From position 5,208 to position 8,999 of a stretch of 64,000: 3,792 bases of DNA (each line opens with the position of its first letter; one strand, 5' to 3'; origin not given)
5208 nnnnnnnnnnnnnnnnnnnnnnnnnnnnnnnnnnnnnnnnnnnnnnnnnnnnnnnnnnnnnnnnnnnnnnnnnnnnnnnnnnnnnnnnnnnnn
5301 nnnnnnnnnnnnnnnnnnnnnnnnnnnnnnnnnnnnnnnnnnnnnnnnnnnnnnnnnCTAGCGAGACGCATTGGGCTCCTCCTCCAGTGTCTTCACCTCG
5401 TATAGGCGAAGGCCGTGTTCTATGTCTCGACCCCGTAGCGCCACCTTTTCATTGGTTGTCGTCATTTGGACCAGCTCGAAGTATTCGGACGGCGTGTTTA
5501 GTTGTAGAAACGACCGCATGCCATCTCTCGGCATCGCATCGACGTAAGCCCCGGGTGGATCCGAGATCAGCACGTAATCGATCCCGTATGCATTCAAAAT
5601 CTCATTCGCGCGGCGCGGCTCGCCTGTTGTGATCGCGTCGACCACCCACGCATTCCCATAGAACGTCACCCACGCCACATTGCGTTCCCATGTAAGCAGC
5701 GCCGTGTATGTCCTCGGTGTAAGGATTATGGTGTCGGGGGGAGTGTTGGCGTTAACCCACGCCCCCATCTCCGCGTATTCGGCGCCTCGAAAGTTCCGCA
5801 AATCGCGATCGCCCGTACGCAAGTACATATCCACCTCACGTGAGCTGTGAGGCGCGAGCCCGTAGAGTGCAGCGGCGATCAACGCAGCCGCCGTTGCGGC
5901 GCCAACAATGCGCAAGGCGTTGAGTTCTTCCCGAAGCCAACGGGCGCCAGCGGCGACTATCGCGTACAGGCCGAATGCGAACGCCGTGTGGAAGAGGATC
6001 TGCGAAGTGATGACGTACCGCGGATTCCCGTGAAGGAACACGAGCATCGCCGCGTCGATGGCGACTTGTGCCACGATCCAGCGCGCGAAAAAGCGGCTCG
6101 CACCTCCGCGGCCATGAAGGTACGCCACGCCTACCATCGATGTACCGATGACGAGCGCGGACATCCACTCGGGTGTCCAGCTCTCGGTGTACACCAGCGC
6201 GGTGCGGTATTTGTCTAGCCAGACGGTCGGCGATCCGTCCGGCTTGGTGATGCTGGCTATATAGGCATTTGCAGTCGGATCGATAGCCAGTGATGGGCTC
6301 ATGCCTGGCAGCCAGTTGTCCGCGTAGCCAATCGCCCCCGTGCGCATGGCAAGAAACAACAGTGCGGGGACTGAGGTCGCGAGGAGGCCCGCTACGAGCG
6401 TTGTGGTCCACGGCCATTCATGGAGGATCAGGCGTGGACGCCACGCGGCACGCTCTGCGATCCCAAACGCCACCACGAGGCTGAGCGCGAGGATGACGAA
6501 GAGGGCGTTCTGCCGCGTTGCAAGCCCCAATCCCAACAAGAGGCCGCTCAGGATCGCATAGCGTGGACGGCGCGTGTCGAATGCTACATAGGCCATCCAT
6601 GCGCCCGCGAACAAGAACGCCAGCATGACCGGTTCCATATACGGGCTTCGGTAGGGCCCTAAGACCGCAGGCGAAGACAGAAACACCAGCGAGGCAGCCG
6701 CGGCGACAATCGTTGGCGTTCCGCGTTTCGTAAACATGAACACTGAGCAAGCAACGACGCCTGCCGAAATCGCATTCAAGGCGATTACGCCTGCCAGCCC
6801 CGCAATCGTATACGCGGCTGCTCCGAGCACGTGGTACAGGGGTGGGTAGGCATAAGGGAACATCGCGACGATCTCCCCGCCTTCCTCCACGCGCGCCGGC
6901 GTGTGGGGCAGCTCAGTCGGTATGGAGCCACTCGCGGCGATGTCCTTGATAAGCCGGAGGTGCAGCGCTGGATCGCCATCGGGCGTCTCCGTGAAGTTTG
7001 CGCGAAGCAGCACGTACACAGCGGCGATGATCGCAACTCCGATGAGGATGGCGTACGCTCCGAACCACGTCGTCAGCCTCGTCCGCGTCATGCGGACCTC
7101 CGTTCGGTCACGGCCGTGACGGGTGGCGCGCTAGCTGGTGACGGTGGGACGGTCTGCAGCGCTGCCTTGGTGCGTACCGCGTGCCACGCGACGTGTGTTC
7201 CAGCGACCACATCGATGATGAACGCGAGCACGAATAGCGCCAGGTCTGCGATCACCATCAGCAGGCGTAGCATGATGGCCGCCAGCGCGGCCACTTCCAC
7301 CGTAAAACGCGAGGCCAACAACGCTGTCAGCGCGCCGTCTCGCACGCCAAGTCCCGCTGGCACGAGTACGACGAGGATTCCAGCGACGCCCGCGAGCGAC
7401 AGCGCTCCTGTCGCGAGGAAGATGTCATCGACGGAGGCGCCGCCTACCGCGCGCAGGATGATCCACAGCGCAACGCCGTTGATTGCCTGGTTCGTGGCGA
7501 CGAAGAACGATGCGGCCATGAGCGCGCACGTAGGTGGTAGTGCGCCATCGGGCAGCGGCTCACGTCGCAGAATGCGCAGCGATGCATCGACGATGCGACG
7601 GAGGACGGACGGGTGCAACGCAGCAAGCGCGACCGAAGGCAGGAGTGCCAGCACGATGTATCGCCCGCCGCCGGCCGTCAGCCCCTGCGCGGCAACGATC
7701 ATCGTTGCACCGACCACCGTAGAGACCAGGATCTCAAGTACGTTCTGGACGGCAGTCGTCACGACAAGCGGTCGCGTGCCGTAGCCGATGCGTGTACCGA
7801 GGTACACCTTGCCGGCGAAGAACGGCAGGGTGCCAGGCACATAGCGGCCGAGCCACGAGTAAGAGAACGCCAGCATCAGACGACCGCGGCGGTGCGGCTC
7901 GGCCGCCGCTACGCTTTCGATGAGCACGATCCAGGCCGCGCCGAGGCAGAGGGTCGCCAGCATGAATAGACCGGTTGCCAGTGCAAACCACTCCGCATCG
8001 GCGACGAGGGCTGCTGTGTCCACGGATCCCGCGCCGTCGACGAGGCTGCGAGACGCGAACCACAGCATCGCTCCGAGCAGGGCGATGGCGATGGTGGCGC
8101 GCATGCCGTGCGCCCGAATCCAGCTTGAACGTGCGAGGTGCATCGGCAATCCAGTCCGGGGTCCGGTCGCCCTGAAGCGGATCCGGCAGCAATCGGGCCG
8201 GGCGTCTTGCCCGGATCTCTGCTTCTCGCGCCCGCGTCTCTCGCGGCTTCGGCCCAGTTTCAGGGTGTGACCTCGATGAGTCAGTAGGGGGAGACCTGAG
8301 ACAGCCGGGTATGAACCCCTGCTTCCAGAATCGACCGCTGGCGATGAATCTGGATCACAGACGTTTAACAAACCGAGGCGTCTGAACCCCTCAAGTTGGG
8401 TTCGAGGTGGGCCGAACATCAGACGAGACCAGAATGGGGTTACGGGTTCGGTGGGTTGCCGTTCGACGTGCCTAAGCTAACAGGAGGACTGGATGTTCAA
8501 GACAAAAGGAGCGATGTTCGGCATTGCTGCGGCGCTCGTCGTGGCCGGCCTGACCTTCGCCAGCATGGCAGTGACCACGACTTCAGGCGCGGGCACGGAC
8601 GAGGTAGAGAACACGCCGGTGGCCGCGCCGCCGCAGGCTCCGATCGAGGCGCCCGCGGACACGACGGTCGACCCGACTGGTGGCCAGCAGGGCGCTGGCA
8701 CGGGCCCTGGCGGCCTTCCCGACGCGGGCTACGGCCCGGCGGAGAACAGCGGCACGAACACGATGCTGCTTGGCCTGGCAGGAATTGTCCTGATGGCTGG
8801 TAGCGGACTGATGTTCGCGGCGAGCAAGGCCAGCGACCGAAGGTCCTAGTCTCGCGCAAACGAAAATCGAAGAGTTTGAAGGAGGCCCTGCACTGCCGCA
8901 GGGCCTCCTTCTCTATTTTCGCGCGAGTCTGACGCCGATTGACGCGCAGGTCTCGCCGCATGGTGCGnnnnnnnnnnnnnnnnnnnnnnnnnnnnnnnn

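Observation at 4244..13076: Envelope glycosylation locus: two GT-C (PMT/ArnT-like) transferases, GT2 polyprenol-phosphate sugar synthase, flippase-like protein, GT4 and a sugar-nucleotide dehydrogenase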

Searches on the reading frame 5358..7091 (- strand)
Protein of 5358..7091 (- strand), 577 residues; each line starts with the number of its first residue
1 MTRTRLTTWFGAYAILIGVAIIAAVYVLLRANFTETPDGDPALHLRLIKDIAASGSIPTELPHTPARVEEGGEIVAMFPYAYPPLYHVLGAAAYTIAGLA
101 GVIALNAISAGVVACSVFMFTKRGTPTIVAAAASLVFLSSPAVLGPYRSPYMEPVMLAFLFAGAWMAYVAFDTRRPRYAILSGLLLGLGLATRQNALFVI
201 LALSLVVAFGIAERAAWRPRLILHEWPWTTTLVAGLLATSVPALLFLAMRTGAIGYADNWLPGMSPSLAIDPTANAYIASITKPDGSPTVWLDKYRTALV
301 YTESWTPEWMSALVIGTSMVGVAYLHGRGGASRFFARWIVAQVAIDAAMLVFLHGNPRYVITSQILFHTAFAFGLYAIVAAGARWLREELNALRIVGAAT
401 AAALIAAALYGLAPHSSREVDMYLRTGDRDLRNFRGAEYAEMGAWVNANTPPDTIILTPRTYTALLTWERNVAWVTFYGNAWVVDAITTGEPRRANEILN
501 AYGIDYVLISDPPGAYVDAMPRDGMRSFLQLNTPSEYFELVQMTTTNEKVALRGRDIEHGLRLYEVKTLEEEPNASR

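Call 3: search_protein_families(library=pfam, proteins=[window:5358-7091:-], max_evalue=0.01)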
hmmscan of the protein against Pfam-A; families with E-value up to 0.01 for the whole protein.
window:5358-7091:- (577 aa): 2 families
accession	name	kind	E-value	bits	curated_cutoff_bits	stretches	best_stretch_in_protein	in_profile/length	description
PF13231.12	PMT_2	-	1.2e-05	26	26.1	1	83-240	3-155/160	Dolichyl-phosphate-mannose-protein mannosyltransferase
PF20604.3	DUF6798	-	0.0014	18.8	26.9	1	439-462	3-26/61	Domain of unknown function (DUF6798)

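Call 4: search_protein_families(library=ncbifam, proteins=[window:5358-7091:-], max_evalue=0.01)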
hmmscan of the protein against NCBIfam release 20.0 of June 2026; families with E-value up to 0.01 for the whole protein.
window:5358-7091:- (577 aa): 1 family
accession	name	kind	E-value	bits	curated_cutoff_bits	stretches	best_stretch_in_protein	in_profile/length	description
NF047440.1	LA3751_2_3_fam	subfamily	2.6e-06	26.5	200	1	80-214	79-214/460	LA_3751/LA_3752 family putative glycosyltransferase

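Call 42: find_homologous_proteins(query=window:5358-7091:-, max_evalue=0.00001)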
Query window:5358-7091:- (577 aa): 24 proteins with E <= 0.00001 among 8000 candidates.
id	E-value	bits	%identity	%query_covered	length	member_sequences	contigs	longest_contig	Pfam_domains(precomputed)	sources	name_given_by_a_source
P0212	0.0e+0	1280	100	100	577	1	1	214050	PF13231.13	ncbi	-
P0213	1.0e-284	964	74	100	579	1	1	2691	PF20176.4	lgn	-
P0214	1.1e-236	805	61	100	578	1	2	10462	-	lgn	-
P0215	2.7e-189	649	54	93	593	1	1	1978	-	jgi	jgi:hypothetical protein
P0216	1.3e-177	610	52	96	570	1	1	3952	-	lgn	-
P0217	3.0e-177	609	53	96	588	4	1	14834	-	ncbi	-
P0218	1.0e-169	584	51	96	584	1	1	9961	-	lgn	-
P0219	5.9e-169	581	51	94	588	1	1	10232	-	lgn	-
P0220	7.9e-159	548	49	95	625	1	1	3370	-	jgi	jgi:hypothetical protein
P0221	9.4e-159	548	49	94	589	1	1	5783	-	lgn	-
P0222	5.7e-155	535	49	93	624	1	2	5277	PF13231.13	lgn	-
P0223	7.4e-154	532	49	95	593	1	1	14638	PF13231.13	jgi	jgi:dolichyl-phosphate-mannose-protein mannosyltransferase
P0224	1.4e-150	521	48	96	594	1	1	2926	-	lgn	-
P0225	1.9e-149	517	46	96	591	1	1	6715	PF13231.13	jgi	jgi:hypothetical protein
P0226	1.1e-148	514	48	94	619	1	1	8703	-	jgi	jgi:hypothetical protein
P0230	7.4e-146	505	46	94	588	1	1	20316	PF13231.13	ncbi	-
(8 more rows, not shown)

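Call 53: predict_structure(alignment_id=A5)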
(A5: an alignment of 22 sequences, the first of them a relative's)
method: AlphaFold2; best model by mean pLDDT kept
length: 577 residues; sequences in the alignment: 22
mean_pLDDT: 86.0   pTM: 0.87
mean pLDDT of the five models: 86.0, 85.6, 76.7, 70.0, 68.8
residues with pLDDT >= 90: 288; 70-90: 218; 50-70: 61; < 50: 10
segments of 3 or more residues with pLDDT < 50: 1-4, 572-577
pLDDT, mean of each block of 10 residues (from residue 1): 54 86 90 75 93 94 91 91 93 95 94 97 88 90 85 96 98 97 98 93 96 86 92 97 91 78 83 84 77 83 75 90 96 97 92 77 94 91 74 66 70 70 70 86 96 92 90 88 92 95 94 68 84 78 79 74 89 41
secondary structure, 60 per line:
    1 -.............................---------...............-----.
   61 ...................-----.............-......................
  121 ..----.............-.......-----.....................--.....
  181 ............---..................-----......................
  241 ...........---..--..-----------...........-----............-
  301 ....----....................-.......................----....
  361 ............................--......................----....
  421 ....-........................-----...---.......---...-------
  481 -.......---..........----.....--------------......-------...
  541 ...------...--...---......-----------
elements in order: H2-30 H40-54 E60-69 E73-79 H85-97 H99-122 H127-139 H141-147 H153-173 H176-192 H196-213 H219-251 H272-282 H288-299 H301-304 H309-328 H330-352 H357-388 H391-412 H417-424 H426-449 E455-457 H461-467 E471-473 H482-488 H492-501 E506-510 H525-530 E538-543 E550-552 E555-557 E561-566

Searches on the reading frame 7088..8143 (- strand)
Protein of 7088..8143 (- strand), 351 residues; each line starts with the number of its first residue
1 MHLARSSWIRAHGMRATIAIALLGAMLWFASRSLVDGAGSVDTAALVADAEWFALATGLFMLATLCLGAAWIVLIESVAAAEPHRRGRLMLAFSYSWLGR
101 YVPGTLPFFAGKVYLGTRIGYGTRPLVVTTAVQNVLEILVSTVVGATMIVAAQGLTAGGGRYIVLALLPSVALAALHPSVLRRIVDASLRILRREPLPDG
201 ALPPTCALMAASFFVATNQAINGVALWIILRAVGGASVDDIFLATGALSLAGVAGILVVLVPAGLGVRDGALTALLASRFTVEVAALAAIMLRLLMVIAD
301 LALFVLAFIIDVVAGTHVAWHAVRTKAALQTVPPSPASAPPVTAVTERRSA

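Call 10: search_protein_families(library=pfam, proteins=[window:7088-8143:-], max_evalue=1)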
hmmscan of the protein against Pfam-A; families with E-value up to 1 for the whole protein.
window:7088-8143:- (351 aa): 1 family
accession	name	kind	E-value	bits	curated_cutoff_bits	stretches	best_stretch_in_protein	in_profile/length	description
PF03706.18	LPG_synthase_TM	-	1e-07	32.2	33.4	1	18-301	3-299/302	Lysylphosphatidylglycerol synthase TM region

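Call 25: search_solved_structures(query=window:7088-8143:-, max_evalue=10, show_alignments=1)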
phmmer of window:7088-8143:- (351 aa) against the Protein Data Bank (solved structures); distinct sequences matched with E-value up to 10: 0.

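Call 70: search_protein_families(library=ncbifam, proteins=[window:7088-8143:-], max_evalue=1)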
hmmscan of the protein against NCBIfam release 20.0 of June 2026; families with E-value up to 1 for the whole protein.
window:7088-8143:- (351 aa): 1 family
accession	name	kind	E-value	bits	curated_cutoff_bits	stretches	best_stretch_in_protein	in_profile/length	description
NF043081.1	MMSYN1_0165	equivalog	0.11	11.5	350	1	205-261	320-372/388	oligopeptide ABC transporter permease OppB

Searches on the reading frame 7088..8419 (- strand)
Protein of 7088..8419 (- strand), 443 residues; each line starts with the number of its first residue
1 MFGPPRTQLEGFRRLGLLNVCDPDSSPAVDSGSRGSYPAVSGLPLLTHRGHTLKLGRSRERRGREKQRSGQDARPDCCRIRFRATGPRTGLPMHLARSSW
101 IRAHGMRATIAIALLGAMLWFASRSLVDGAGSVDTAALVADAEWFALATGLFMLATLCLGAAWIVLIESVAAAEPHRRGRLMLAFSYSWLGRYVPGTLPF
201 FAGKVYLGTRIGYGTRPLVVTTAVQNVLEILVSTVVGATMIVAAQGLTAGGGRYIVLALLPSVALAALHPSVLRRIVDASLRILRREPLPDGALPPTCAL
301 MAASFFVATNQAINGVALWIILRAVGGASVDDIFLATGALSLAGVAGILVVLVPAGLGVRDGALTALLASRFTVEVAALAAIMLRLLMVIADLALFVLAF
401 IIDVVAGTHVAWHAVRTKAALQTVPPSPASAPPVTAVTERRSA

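Call 3: search_protein_families(library=pfam, proteins=[window:7088-8419:-], max_evalue=0.01)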
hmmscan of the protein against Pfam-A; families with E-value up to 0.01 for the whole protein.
window:7088-8419:- (443 aa): 0 families

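Call 4: search_protein_families(library=ncbifam, proteins=[window:7088-8419:-], max_evalue=0.01)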
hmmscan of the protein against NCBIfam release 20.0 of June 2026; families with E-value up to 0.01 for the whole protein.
window:7088-8419:- (443 aa): 0 families

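Call 8: search_protein_families(library=pfam, proteins=[window:7088-8419:-], max_evalue=10)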
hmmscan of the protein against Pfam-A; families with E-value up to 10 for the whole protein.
window:7088-8419:- (443 aa): 0 families

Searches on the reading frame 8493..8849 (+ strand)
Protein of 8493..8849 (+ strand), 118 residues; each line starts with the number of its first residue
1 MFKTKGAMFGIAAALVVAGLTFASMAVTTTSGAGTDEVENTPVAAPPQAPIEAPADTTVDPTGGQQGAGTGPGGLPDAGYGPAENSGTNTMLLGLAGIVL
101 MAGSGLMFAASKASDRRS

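Call 3: search_protein_families(library=pfam, proteins=[window:8493-8849:+], max_evalue=0.01)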
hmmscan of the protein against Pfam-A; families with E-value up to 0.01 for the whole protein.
window:8493-8849:+ (118 aa): 0 families

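Call 4: search_protein_families(library=ncbifam, proteins=[window:8493-8849:+], max_evalue=0.01)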
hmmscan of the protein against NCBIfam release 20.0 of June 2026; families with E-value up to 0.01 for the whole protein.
window:8493-8849:+ (118 aa): 0 families

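Call 8: search_protein_families(library=pfam, proteins=[window:8493-8849:+], max_evalue=10)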
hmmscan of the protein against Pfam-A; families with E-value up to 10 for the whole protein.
window:8493-8849:+ (118 aa): 1 family
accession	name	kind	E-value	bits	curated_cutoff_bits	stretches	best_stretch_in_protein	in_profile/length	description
PF07332.16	Phage_holin_3_6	-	0.23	12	28.4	1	5-28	36-59/116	Putative Actinobacterial Holin-X, holin superfamily III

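Call 52: search_protein_representatives(protein=window:8493-8849:+)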
Query: 118 residues. Proteins with E-value up to 0.001 (for the whole library): 31; up to 1e-10: 5; up to 1e-30: 0. The best 31 are listed.
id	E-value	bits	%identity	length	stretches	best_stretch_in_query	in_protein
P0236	1.1e-17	80.6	61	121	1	1-116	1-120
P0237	2.4e-16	76.2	55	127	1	1-111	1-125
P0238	7.6e-14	68.2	50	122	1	3-110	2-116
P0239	9.3e-13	64.7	58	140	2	1-36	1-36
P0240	1.3e-12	64.2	50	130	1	1-113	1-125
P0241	4.5e-10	56.0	48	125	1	1-113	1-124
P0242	7.9e-10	55.2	42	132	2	37-110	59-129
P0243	1.1e-09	54.8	53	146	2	1-61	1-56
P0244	1.3e-09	54.5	48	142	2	1-79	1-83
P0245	3.5e-09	53.2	54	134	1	1-112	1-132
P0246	4.0e-09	52.9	46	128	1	3-114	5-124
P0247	4.7e-09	52.7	40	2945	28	21-45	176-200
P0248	2.3e-08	50.5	49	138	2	18-108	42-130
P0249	4.3e-08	49.6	54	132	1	1-114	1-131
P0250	8.0e-08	48.8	45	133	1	1-111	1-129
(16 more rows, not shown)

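Call 70: search_protein_families(library=ncbifam, proteins=[window:8493-8849:+], max_evalue=1)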
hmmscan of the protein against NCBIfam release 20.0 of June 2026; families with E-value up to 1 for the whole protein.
window:8493-8849:+ (118 aa): 1 family
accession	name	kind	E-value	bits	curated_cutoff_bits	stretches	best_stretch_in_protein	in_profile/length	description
NF033486.1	harvest_ssl1498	equivalog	0.094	12.6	45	0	7-27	32-52/53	photosystem II assembly protein Psb34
